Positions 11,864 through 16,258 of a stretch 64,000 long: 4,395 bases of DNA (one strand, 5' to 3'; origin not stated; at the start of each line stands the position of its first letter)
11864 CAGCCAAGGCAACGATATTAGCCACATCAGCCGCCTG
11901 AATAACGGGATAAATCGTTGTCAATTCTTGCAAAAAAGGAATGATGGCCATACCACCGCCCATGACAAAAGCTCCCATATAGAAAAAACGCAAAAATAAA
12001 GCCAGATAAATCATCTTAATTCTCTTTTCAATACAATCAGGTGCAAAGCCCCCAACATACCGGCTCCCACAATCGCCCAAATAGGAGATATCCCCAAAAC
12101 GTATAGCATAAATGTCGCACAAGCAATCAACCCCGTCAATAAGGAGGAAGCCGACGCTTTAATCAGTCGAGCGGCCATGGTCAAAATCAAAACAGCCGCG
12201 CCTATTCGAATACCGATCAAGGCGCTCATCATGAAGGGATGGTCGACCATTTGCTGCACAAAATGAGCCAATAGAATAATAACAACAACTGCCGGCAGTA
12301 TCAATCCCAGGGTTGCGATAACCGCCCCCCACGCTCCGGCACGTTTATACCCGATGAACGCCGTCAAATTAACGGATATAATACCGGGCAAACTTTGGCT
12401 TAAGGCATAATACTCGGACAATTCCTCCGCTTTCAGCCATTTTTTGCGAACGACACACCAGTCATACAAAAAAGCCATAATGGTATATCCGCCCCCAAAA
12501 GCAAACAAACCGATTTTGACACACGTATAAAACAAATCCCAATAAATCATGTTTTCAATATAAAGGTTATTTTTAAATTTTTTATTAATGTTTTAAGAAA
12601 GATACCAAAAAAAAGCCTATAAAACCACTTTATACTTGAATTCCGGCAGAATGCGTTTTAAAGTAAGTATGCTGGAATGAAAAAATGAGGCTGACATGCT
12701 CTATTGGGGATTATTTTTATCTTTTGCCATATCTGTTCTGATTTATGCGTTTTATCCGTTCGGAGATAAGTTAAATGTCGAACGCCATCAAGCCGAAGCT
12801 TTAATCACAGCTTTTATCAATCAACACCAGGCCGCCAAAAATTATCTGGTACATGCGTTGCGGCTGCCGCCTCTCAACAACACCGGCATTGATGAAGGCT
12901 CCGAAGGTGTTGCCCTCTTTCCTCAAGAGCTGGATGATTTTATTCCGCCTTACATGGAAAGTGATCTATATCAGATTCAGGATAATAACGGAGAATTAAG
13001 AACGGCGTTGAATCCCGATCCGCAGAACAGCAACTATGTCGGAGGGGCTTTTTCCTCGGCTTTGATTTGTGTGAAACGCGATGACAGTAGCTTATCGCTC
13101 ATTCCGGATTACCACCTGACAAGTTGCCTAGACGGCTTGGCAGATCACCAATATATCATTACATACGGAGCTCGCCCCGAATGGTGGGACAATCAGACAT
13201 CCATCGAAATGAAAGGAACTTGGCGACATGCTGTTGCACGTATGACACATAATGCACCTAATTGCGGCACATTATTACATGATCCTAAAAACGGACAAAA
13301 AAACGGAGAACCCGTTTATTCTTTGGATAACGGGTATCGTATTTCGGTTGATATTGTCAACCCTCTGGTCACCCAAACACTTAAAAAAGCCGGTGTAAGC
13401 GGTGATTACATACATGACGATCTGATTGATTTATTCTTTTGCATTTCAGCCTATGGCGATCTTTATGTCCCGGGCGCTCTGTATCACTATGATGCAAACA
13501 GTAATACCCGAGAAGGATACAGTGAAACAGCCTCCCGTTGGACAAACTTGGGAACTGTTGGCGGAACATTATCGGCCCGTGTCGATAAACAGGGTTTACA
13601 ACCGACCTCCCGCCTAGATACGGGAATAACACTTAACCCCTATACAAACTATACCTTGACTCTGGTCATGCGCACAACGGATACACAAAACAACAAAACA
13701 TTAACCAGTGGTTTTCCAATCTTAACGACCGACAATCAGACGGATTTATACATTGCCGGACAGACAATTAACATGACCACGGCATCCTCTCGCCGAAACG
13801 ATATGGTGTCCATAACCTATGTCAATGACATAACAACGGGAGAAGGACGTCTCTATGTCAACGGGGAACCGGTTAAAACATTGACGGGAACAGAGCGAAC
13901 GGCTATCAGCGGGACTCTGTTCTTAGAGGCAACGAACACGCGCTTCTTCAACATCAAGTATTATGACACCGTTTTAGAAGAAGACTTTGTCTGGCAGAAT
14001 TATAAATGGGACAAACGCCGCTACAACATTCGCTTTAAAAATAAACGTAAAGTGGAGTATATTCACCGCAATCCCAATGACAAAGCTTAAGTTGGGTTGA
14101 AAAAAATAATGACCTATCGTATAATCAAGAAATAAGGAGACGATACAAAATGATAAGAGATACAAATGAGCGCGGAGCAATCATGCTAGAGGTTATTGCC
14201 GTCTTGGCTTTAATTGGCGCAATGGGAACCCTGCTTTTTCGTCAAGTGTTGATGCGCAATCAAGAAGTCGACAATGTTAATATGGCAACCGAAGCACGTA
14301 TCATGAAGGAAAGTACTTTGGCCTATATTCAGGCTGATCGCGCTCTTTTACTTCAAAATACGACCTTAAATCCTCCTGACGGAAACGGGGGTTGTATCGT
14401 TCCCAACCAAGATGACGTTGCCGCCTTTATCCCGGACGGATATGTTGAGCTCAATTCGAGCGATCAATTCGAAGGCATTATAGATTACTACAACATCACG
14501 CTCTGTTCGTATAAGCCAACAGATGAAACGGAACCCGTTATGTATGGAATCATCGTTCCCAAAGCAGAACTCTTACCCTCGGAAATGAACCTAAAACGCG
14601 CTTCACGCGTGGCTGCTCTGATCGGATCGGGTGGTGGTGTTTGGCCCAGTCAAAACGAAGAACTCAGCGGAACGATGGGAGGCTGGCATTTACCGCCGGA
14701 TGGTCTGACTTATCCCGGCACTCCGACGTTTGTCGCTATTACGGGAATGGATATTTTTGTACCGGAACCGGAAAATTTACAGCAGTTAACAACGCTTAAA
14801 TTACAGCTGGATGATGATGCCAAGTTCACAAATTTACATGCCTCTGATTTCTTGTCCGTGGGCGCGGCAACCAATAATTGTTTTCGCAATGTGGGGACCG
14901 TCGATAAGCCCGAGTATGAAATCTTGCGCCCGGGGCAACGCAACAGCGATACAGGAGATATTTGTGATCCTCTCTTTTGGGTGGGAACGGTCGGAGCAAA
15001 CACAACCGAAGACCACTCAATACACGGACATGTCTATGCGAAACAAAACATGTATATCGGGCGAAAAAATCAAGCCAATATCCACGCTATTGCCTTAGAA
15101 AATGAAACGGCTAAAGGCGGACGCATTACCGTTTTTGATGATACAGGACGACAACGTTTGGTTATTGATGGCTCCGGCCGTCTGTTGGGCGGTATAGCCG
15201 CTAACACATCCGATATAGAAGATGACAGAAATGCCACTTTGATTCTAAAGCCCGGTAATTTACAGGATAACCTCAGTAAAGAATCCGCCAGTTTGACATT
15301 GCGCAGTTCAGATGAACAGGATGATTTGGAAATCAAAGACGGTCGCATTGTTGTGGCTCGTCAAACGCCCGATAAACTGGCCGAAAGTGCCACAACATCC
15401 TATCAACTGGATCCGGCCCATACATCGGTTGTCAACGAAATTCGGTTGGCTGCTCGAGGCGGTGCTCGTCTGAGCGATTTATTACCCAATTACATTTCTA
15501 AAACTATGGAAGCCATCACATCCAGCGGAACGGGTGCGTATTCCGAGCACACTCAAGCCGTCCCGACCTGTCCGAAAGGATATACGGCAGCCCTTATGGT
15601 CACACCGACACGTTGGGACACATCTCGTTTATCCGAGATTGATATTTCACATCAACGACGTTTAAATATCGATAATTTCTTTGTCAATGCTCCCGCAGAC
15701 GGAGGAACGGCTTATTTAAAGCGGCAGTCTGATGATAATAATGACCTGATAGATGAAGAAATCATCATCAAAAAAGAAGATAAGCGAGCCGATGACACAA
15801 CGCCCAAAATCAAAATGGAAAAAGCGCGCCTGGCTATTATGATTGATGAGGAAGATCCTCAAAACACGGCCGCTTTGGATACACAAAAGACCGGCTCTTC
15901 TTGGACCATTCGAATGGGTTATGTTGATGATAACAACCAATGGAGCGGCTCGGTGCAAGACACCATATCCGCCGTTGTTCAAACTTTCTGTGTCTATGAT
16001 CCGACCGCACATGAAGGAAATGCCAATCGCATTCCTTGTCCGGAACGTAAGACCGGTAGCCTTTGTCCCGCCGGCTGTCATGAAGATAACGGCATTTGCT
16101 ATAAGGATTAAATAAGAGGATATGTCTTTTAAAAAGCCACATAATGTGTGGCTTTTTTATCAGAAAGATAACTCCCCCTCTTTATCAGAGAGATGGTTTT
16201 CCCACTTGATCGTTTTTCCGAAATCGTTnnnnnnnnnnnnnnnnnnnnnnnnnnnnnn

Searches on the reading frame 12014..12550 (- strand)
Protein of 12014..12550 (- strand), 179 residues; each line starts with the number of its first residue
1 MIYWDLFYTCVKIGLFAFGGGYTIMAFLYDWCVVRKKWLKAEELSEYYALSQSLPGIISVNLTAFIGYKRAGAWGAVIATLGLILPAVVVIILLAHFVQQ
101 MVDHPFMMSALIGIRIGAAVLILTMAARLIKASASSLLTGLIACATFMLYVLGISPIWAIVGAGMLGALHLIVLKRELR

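Call 74: search_protein_families(library=pfam, proteins=[window:12014-12550:-], max_evalue=0.00001)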
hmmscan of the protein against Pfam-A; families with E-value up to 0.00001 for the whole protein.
window:12014-12550:- (179 aa): 1 family
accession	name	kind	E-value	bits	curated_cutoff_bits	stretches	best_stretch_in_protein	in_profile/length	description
PF02417.20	Chromate_transp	-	7.9e-42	143.5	28.6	1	4-167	1-165/166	Chromate transporter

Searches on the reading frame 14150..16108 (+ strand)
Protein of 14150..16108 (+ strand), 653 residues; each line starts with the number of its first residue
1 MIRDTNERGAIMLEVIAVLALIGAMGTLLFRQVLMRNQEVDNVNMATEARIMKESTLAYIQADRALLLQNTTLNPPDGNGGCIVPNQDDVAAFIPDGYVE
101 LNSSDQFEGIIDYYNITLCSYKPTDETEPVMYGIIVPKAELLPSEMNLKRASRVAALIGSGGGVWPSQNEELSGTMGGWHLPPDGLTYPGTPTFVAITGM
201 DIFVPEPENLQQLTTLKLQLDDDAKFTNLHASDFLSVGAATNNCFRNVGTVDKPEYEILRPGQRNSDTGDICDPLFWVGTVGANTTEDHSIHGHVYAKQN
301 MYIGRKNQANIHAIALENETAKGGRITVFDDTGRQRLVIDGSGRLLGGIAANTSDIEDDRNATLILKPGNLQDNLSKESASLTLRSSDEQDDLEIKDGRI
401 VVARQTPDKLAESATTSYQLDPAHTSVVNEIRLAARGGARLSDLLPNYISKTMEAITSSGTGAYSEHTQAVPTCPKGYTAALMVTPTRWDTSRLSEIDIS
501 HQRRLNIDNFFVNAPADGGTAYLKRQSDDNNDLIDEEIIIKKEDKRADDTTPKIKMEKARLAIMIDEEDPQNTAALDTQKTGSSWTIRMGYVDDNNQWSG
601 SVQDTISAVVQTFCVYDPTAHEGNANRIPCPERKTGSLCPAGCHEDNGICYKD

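Call 75: search_protein_families(library=pfam, proteins=[window:14150-16108:+], max_evalue=0.00001)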
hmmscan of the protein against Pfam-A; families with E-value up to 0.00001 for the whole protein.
window:14150-16108:+ (653 aa): 0 families

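Call 95: search_protein_families(library=ncbifam, proteins=[window:14150-16108:+], max_evalue=1)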
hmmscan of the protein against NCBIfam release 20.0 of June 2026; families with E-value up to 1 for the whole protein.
window:14150-16108:+ (653 aa): 1 family
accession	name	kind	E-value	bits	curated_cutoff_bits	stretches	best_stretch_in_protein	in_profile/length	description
NF041014.1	pilin_ComGG_2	equivalog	0.02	15.5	40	1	7-64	3-60/101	competence type IV pilus minor pilin ComGG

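Call 107: search_solved_structures(query=window:14150-16108:+, max_evalue=1)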
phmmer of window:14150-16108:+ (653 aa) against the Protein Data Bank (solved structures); distinct sequences matched with E-value up to 1: 0.
